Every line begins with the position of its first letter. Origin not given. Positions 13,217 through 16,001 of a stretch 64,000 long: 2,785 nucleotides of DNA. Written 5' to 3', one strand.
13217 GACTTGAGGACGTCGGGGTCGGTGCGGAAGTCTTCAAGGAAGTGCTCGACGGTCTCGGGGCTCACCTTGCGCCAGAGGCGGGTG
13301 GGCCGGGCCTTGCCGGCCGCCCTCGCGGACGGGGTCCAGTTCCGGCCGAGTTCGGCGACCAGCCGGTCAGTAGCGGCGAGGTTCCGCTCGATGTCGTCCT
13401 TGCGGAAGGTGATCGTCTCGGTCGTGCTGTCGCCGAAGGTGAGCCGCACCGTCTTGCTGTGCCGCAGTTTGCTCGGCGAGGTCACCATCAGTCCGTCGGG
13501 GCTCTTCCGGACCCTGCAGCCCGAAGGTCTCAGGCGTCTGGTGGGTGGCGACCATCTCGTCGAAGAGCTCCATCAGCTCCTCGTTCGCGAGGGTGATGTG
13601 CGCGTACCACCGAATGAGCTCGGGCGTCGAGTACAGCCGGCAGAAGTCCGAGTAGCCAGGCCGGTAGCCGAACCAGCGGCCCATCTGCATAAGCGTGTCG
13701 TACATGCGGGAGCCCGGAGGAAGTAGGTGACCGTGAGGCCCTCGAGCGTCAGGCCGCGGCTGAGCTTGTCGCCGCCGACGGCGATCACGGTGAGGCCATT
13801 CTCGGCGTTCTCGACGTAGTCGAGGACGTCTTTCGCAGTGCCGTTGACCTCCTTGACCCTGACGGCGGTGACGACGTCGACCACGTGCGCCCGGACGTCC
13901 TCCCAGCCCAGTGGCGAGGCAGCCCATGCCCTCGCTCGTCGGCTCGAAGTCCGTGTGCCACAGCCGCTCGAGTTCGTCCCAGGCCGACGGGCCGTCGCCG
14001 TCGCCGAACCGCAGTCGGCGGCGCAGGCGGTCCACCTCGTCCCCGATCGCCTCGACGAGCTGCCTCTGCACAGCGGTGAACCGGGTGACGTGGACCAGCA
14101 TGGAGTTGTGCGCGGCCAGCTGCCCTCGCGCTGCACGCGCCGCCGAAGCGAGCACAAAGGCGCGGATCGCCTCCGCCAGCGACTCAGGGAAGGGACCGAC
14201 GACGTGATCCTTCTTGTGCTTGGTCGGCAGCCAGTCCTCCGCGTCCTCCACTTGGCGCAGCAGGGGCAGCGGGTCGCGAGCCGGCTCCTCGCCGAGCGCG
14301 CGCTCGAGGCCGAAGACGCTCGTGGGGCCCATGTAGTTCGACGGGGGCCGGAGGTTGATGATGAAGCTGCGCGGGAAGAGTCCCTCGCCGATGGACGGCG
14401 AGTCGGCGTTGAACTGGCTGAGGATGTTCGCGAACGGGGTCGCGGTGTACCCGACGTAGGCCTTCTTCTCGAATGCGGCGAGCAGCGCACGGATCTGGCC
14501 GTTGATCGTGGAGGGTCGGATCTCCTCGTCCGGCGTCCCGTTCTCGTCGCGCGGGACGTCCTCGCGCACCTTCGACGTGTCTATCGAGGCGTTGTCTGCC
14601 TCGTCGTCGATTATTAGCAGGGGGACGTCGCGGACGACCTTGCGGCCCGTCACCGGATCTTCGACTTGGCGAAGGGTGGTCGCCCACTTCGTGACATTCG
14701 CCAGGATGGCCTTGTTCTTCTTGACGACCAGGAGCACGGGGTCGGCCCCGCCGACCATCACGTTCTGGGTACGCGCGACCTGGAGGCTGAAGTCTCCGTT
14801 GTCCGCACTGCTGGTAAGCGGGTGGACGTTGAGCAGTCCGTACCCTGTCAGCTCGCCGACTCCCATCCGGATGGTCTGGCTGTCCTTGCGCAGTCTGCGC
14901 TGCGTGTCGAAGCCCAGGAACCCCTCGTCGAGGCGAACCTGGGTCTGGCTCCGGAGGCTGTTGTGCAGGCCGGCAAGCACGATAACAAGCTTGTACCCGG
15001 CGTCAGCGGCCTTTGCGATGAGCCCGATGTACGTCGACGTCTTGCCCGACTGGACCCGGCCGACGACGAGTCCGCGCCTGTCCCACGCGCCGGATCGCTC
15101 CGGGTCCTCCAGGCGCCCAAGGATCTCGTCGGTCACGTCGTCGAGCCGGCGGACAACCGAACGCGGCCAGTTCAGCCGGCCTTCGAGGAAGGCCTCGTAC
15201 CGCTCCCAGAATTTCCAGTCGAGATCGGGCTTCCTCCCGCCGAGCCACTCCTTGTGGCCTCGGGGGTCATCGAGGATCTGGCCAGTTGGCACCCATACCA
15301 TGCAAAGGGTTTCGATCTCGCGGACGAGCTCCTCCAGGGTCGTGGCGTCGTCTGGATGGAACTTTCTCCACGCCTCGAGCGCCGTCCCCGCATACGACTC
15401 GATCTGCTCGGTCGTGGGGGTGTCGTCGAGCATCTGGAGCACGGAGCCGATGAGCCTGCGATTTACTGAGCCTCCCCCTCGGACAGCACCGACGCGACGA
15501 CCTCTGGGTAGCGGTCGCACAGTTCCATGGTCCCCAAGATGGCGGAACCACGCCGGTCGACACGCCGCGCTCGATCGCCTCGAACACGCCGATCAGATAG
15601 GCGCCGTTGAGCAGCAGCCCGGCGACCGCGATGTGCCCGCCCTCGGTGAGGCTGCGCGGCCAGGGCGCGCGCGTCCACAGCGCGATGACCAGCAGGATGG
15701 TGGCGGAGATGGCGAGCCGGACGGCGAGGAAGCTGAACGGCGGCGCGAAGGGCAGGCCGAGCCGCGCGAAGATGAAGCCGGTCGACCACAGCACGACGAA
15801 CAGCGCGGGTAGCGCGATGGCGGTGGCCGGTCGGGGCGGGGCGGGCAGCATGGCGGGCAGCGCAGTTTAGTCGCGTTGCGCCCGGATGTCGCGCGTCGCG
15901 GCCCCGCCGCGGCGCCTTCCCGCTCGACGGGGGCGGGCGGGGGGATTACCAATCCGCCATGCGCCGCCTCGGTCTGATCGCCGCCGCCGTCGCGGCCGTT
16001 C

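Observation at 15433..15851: Abrupt junction: two unrelated genes are both truncated at ~15.52-15.55 kb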

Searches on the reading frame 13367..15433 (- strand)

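Call 9: search_protein_families(library=pfam, proteins=[window:13367-15433:-], max_evalue=0.01)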
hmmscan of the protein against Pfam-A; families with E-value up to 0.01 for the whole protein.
window:13367-15433:- (688 aa): 1 family
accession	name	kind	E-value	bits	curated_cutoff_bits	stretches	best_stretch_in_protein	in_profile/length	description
PF10593.14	Z1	-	1e-42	146.7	25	2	575-640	155-220/228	Z1 domain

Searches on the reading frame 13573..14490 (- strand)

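Call 9: search_protein_families(library=pfam, proteins=[window:13573-14490:-], max_evalue=0.01)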
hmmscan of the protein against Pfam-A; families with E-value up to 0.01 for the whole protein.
window:13573-14490:- (305 aa): 1 family
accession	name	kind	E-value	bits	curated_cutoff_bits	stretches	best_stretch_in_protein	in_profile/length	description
PF10593.14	Z1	-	2.9e-22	79.8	25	1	191-264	85-158/228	Z1 domain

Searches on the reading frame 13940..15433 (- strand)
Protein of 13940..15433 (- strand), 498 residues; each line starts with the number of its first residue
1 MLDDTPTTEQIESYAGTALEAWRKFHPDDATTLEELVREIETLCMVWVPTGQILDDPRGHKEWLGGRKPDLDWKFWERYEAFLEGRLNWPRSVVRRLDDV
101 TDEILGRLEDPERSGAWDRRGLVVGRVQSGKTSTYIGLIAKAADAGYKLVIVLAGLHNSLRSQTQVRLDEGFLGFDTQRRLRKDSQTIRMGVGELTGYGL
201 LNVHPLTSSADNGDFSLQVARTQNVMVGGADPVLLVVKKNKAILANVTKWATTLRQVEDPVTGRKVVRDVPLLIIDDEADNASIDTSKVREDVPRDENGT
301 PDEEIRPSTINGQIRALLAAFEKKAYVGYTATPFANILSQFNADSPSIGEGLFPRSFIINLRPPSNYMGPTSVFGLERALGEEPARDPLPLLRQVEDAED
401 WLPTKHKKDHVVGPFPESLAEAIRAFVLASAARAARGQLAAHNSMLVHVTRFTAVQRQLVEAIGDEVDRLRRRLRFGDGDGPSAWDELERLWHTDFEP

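Call 19: find_related_loci(query=window:13940-15433:-, collection=genome_contigs, flank=10000)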
Query window:13940-15433:- (498 aa) in genome_contigs; peptide patterns used: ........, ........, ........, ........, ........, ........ (x = any residue, [..] = any of these).
600 stretches matched a pattern (row limit reached: there are more); 533 encode a relative of the query (tblastn E <= 1e-3); the best 80 are kept; 80 distinct loci.
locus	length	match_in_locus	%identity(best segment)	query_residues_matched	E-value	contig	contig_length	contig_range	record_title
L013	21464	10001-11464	56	9-498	1e-163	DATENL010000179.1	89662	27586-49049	MAG TPA_asm: Thermoleophilaceae bacterium isolate SMAG_U8968 k141_220914, whole genome shotgun sequence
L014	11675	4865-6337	50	6-498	2e-159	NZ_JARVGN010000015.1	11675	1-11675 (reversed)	MAG: Methanocalculus sp. isolate M17C-73-07 NODE_15_length_11675_cov_2.383514, whole genome shotgun sequence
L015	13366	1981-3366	53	34-498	2e-153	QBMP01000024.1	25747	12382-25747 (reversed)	MAG: Phormidesmis priestleyi isolate ULC027bin1 scaffold24_size25747, whole genome shotgun sequence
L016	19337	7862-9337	49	6-498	1e-151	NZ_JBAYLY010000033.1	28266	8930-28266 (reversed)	MAG: Methanoregula sp. isolate SO_2016_LW1_26 scaffold01420_LW64-88_2016, whole genome shotgun sequence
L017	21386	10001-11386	53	34-498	3e-151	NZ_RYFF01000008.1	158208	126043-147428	Candidatus Chloroploca sp. Khr17 NODE_8, whole genome shotgun sequence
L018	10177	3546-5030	50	3-498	3e-151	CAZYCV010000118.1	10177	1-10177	MAG TPA_asm: uncultured Terracidiphilus sp. isolate binchicken_co3_357 genome assembly, contig: NODE_21553_length_10177_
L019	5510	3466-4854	52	34-498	2e-148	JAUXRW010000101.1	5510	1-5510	MAG: Acidimicrobiales bacterium isolate C12_metabat.bin.16 C12_k141_613272, whole genome shotgun sequence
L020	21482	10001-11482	56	3-497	0e+0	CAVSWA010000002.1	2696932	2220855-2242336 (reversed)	MAG: uncultured Chloroflexia bacterium isolate MFD05705.bin.2.108 genome assembly, contig: contig_25947, whole genome sh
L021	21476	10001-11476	48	4-496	5e-144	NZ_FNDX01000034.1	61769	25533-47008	Paenibacillus typhae strain CGMCC 1.11012, whole genome shotgun sequence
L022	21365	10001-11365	51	36-497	4e-141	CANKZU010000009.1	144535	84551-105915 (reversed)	uncultured Aurantimonas sp. isolate 3-561.fasta genome assembly, contig: NODE_9, whole genome shotgun sequence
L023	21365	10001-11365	51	36-497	5e-141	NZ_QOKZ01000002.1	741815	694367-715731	Paracoccus alkanivorans strain 4-2 Scaffold2, whole genome shotgun sequence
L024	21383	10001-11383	49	31-498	5e-138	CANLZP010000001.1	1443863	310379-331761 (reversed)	uncultured Erythrobacter sp. isolate 4-1445.fasta genome assembly, contig: NODE_1, whole genome shotgun sequence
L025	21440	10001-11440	50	7-496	3e-135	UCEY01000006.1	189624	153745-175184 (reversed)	Rhizobiales bacterium isolate AFS068226 genome assembly, contig: contig_6, whole genome shotgun sequence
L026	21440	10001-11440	50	7-496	3e-134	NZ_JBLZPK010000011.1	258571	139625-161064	Shinella sp. M27 S18_11, whole genome shotgun sequence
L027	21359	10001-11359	50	34-498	1e-133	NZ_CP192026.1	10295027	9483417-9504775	Streptosporangium sp. CA-135522 chromosome, complete genome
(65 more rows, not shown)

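Call 77: search_protein_families(library=padloc, proteins=[window:13940-15433:-], max_evalue=0.00001)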
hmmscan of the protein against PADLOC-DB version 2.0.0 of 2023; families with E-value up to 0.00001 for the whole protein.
window:13940-15433:- (498 aa): 2 families
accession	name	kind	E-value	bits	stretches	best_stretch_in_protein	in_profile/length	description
PDLC02205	MzaC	-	4.3e-122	406.8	1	34-498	55-516/952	-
PDLC03202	Helicase_II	-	4.6e-17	59.6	2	118-174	41-97/621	Type II helicase domain protein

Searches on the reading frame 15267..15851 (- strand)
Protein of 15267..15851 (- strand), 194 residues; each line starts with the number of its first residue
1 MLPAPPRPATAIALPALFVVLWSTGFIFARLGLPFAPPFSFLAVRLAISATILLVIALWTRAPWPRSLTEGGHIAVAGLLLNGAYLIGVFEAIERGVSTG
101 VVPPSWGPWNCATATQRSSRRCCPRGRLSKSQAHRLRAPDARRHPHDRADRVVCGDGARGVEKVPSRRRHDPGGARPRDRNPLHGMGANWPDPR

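Call 49: find_encoding_contigs(protein=window:15267-15851:-, flank=8000, max_places=6)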
Protein window:15267-15851:- (194 aa): no gene with exactly this product is on record in the collection.
